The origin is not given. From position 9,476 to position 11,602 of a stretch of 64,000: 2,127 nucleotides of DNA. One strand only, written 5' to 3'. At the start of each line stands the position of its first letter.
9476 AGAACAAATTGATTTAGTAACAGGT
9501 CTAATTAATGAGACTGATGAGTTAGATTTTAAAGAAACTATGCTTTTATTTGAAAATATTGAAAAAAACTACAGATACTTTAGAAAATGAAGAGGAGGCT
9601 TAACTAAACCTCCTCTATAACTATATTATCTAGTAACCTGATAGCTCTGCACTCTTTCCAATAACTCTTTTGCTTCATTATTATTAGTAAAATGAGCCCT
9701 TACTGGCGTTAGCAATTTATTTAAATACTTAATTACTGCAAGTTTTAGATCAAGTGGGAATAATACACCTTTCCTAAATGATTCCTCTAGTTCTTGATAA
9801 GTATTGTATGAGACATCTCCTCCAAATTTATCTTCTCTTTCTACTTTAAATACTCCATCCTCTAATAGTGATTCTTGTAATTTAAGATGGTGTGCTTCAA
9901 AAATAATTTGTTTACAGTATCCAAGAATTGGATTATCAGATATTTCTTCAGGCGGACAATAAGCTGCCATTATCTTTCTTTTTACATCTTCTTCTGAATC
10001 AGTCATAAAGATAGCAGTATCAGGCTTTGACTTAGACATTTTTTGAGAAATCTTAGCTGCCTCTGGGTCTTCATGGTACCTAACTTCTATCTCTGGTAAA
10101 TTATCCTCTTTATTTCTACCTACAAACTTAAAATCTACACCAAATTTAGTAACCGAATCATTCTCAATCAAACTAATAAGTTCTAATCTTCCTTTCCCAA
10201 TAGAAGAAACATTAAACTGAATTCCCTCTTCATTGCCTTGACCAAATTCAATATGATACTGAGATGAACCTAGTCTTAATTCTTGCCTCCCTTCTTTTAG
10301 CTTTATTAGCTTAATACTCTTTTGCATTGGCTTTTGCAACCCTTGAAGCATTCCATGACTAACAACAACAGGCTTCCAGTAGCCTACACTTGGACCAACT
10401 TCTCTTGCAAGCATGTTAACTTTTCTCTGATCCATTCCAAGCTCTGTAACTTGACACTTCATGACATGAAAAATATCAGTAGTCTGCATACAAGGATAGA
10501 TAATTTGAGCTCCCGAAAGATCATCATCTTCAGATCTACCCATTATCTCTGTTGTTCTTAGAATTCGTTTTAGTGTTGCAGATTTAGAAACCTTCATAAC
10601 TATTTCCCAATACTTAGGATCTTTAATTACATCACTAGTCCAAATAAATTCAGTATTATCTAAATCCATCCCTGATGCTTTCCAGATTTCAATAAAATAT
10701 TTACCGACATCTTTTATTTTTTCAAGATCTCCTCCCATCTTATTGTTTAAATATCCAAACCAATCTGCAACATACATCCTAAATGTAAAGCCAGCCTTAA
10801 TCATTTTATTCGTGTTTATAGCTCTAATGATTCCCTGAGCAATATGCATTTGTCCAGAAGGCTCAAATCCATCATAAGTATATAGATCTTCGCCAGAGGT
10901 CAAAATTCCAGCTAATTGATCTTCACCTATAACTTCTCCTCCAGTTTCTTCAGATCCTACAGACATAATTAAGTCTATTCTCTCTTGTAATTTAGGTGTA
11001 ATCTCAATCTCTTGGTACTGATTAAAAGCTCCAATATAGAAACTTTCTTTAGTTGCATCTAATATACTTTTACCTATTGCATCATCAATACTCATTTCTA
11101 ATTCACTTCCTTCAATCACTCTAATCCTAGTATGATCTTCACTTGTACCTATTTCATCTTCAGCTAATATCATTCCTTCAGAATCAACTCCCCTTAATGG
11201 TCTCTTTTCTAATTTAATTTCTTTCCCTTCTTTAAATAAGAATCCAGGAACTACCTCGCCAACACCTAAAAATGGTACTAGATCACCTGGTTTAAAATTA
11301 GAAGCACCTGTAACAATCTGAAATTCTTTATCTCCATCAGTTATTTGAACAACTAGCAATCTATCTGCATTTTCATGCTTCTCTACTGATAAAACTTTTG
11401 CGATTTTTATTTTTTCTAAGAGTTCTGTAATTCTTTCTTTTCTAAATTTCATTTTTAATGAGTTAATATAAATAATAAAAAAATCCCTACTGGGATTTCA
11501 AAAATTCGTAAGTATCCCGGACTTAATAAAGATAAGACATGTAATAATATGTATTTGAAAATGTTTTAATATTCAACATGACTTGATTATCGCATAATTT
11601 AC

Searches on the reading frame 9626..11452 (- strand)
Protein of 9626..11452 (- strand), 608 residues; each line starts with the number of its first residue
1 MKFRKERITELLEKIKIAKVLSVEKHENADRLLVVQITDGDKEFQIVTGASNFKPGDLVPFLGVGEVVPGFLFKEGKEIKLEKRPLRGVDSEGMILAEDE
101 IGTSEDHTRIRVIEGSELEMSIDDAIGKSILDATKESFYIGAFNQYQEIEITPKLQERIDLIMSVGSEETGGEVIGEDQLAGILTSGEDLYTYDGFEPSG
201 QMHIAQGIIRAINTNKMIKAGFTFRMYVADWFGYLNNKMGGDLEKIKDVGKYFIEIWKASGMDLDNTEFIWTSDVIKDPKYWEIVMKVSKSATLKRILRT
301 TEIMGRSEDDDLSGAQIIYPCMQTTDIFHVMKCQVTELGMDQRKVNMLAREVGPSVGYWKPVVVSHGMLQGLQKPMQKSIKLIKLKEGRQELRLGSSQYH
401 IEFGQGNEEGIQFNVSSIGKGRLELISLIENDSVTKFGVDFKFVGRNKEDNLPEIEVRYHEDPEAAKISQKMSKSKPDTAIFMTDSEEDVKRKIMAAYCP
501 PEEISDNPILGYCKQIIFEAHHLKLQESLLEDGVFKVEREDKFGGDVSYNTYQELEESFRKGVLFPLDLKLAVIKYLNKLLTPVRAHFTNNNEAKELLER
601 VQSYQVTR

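Call 79: search_protein_families(library=pfam, proteins=[window:9626-11452:-], max_evalue=0.0001)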
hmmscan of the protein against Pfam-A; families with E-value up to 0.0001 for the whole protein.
window:9626-11452:- (608 aa): 2 families
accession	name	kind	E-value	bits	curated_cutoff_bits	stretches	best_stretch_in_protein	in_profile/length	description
PF00579.31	tRNA-synt_1b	-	3.6e-43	148.4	21.1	2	188-380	4-203/292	tRNA synthetases class I (W and Y)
PF01588.26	tRNA_bind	-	1.2e-15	57.8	27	1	15-107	1-81/96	Putative tRNA binding domain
